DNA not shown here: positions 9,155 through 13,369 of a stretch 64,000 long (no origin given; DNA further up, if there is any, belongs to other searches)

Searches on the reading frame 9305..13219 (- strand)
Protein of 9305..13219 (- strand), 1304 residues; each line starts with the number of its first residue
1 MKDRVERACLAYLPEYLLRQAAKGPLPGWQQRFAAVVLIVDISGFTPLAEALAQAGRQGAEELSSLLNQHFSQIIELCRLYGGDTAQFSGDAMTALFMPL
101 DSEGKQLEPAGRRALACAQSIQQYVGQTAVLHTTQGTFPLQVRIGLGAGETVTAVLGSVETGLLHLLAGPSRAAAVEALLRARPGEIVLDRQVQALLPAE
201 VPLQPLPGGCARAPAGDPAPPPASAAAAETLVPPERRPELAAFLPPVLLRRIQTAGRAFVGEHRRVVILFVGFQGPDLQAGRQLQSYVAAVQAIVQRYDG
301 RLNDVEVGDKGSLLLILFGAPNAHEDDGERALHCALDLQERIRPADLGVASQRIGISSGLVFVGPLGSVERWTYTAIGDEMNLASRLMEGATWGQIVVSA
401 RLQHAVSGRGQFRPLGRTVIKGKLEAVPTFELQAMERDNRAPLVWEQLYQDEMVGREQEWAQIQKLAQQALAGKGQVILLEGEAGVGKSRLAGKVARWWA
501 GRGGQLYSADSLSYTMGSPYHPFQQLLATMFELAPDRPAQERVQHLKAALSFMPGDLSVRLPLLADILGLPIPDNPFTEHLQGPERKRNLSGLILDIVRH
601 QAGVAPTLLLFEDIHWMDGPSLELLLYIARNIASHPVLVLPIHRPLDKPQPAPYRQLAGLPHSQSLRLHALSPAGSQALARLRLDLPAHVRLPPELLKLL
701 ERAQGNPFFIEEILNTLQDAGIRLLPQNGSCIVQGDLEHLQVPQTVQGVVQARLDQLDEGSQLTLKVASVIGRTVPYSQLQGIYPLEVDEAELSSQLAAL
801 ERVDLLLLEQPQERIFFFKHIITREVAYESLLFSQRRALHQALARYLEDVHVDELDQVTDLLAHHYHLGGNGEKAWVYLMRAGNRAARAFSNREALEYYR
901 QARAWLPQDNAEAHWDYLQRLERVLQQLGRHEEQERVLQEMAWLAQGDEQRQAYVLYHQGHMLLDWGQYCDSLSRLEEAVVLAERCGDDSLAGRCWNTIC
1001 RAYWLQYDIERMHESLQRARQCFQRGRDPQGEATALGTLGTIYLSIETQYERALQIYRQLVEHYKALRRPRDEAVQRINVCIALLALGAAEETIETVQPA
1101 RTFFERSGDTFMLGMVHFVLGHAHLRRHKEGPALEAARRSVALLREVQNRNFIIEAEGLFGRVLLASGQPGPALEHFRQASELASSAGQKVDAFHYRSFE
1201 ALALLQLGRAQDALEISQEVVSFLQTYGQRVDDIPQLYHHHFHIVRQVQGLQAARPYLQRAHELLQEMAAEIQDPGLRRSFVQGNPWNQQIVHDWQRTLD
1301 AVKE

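Call 21: search_protein_families(library=pfam, proteins=[window:9305-13219:-], max_evalue=0.001)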
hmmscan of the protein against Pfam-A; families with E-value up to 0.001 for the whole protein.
window:9305-13219:- (1304 aa): 6 families
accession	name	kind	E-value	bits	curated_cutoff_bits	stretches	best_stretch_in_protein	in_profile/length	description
PF13191.12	AAA_16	-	4e-17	63.6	32.6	1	453-639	2-166/167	AAA ATPase domain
PF00211.25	Guanylate_cyc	-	4e-16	59.6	21.9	2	292-425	36-175/183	Adenylate and Guanylate cyclase catalytic domain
PF13424.12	TPR_12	-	1.3e-10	41.7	30.1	1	998-1065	8-76/77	Tetratricopeptide repeat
PF17874.7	TPR_MalT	-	8.5e-05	22.4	45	1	1034-1283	41-281/336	MalT-like TPR region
PF13401.12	AAA_22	-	0.00035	21.3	27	0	475-630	5-109/130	AAA domain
PF05729.18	NACHT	-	0.00097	19.4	26.7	0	477-503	2-28/167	NACHT domain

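Call 77: search_protein_families(library=padloc, proteins=[window:9305-13219:-], max_evalue=0.001)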
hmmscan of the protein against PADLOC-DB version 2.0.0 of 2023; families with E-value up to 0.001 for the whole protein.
window:9305-13219:- (1304 aa): 6 families
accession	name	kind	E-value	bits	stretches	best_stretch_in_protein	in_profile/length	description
PDLC00734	PycC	-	2.8e-14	51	2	333-406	267-344/374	Pycsar cyclase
PDLC00765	PycC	-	6.3e-08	30.1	1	34-158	257-374/477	Pycsar cyclase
PDLC02367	PycC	-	1.5e-05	22.5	0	32-156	41-152/226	-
PDLC02366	PycC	-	6.8e-05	20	0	31-158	274-395/486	-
PDLC02370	PycC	-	0.00018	19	1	38-151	85-190/340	-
PDLC01169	TPR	-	0.00058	17.3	0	920-1057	78-211/252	TPR repeats containing protein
